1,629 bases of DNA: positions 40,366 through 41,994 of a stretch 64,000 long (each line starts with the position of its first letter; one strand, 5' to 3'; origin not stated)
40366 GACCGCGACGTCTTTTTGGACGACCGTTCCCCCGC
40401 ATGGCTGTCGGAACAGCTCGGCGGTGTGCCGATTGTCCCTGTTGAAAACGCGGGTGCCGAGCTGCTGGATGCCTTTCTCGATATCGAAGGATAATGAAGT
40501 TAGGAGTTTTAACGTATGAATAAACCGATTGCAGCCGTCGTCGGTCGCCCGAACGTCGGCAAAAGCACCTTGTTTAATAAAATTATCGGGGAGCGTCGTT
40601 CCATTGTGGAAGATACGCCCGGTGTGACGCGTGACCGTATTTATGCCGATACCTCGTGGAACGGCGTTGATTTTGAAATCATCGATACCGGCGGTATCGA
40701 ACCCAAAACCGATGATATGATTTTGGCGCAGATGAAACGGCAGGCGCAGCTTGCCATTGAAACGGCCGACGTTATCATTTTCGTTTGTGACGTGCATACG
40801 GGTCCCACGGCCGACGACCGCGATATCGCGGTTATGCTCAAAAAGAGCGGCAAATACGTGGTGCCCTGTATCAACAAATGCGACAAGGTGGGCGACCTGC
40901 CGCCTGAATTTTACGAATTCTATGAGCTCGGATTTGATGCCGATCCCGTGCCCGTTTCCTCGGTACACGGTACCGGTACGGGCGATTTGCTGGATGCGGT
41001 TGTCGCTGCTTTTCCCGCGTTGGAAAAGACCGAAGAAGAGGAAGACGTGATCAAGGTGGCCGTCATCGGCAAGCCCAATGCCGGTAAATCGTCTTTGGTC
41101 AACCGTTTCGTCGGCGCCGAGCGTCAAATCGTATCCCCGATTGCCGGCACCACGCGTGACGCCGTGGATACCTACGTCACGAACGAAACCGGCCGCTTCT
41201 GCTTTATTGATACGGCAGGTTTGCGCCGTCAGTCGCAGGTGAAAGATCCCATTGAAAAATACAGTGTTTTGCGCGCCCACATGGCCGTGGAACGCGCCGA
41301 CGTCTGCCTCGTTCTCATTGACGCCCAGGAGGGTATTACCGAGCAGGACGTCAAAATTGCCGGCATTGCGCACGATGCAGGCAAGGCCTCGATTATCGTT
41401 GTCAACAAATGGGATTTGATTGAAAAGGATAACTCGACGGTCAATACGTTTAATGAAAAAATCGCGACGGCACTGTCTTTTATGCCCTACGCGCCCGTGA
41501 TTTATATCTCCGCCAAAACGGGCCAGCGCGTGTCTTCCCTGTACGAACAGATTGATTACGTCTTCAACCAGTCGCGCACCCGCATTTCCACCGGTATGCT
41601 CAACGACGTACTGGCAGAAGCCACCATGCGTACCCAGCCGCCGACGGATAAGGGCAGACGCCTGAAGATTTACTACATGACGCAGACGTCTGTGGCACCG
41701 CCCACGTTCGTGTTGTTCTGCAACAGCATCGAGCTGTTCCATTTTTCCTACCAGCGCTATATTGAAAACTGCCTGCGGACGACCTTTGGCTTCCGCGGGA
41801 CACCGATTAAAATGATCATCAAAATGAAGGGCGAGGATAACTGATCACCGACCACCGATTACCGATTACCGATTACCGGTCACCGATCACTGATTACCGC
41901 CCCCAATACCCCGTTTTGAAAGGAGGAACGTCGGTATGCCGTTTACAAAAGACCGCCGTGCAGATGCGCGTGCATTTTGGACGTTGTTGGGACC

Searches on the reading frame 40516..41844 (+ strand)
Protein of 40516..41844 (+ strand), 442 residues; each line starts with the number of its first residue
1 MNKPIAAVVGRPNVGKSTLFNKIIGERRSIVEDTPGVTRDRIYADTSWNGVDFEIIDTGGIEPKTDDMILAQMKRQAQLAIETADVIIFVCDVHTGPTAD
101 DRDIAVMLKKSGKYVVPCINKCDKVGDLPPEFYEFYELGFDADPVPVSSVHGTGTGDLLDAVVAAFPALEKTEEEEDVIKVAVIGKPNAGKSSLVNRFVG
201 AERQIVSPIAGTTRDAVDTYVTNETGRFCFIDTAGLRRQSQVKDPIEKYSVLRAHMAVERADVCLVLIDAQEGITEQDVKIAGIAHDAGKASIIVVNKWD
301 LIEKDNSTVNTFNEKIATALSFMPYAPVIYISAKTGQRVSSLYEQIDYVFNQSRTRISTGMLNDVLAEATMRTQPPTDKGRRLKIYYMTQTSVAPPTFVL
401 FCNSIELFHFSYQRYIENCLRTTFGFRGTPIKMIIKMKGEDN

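Call 60: search_protein_families(library=pfam, proteins=[window:40516-41844:+])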
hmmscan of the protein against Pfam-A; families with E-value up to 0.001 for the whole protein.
window:40516-41844:+ (442 aa): 14 families
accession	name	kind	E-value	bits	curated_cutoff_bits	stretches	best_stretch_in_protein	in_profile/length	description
PF01926.29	MMR_HSR1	-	3.7e-56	188.5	21.9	2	7-121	3-113/113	50S ribosome-binding GTPase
PF14714.11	KH_dom-like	-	6.3e-36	123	27.3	1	356-436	1-81/81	KH-domain-like of EngA bacterial GTPase enzymes, C-terminal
PF02421.24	FeoB_N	-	1.9e-26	92.9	27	2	180-346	2-156/156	Ferrous iron transport protein B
PF00009.33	GTP_EFTU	-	2.8e-26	92.7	26.5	2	256-349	88-185/188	Elongation factor Tu GTP binding domain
PF00350.29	Dynamin_N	-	7.4e-14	52.6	27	0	181-214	1-34/168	Dynamin family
PF04548.22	AIG1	-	1.8e-12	47.5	27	1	8-109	5-108/212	AIG1 family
PF00071.28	Ras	-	5.8e-10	39.4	21.6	1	180-346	1-156/162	Ras family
PF03193.22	RsgA_GTPase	-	6.3e-10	39.6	30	0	180-236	108-168/174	RsgA GTPase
PF08477.19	Roc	-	1.2e-08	35.6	27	0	180-298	1-117/119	Ras of Complex, Roc, domain of DAPkinase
PF05621.17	TniB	-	2.3e-05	24.4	22.4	0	161-203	18-60/189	Bacterial TniB protein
PF16897.10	MMR_HSR1_Xtn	-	0.00019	21.8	35.2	0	288-346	54-100/106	C-terminal region of MMR_HSR1 domain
PF00025.27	Arf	-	0.00021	21.3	22.3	0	170-218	6-54/174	ADP-ribosylation factor family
PF02492.25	cobW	-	0.00059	19.9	20.7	0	230-315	88-168/180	CobW/HypB/UreG, nucleotide-binding domain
PF05049.19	IIGP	-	0.00062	19.4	24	0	173-314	30-168/375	Interferon-inducible GTPase (IIGP)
